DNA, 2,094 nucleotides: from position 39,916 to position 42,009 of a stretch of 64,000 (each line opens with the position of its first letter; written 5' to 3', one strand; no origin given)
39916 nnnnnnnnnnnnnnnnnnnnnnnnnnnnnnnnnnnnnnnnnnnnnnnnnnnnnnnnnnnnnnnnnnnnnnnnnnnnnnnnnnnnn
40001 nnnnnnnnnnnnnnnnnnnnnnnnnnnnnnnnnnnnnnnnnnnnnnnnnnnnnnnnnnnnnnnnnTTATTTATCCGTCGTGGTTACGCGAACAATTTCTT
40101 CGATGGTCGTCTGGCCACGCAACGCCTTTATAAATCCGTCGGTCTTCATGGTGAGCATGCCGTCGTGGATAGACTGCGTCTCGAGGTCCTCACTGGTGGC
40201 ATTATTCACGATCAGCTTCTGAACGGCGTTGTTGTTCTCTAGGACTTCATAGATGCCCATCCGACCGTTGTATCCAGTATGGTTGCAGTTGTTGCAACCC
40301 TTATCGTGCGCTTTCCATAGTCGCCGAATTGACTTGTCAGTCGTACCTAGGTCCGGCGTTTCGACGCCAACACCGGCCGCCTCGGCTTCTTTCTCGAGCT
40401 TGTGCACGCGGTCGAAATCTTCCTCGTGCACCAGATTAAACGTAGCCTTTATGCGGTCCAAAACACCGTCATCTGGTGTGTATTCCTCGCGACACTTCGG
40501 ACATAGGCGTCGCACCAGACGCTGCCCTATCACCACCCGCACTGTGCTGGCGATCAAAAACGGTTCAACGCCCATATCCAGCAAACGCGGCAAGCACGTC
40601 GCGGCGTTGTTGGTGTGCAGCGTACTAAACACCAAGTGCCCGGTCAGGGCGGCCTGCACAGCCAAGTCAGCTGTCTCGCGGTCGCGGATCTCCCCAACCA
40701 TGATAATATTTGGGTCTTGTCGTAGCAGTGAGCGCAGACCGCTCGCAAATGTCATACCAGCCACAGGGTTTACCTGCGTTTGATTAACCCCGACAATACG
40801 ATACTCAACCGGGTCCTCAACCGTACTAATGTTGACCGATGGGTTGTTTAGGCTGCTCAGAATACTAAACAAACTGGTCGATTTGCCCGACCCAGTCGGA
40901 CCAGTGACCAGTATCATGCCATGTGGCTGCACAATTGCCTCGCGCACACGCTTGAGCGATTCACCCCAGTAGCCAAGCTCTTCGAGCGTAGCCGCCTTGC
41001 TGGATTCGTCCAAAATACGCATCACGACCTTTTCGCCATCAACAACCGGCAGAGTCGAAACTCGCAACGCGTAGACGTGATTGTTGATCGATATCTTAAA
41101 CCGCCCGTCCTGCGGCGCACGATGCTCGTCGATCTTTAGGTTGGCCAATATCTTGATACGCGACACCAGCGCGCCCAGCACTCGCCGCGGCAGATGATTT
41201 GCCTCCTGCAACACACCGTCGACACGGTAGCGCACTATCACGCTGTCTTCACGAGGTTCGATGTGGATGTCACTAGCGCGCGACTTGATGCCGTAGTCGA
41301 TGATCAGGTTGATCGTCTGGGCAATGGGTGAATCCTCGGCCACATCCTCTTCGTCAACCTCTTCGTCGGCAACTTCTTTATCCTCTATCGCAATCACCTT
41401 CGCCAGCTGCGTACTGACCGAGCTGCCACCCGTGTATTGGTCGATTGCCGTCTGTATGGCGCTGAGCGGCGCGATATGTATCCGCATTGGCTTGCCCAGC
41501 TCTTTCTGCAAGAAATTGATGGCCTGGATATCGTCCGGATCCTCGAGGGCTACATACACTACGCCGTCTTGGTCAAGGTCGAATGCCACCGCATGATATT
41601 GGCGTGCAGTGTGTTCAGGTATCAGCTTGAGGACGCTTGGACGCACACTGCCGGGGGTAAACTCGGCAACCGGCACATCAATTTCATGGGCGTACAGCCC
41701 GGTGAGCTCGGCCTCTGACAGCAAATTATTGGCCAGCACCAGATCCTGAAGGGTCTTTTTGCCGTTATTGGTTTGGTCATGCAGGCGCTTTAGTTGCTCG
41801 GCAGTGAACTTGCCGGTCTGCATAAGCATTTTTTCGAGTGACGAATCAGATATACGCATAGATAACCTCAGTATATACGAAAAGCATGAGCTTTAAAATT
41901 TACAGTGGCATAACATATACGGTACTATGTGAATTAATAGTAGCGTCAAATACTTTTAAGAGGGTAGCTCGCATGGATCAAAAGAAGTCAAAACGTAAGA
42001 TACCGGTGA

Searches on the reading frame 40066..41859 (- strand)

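Call 14: search_protein_families(library=pfam, proteins=[window:40066-41859:-], max_evalue=0.001)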
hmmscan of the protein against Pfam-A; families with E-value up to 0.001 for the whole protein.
window:40066-41859:- (597 aa): 4 families
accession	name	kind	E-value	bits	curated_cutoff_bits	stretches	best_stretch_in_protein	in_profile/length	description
PF00437.27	T2SSE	-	7.2e-132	439.9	24.9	1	174-591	3-370/370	Type II/IV secretion system protein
PF05157.20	MshEN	-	6.3e-15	55.4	23.1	1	61-146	2-87/90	MshEN domain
PF13555.12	AAA_29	-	0.00012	22.2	27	1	304-330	14-39/61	P-loop containing region of AAA domain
PF13401.12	AAA_22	-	0.00061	20.5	27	0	313-343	5-37/130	AAA domain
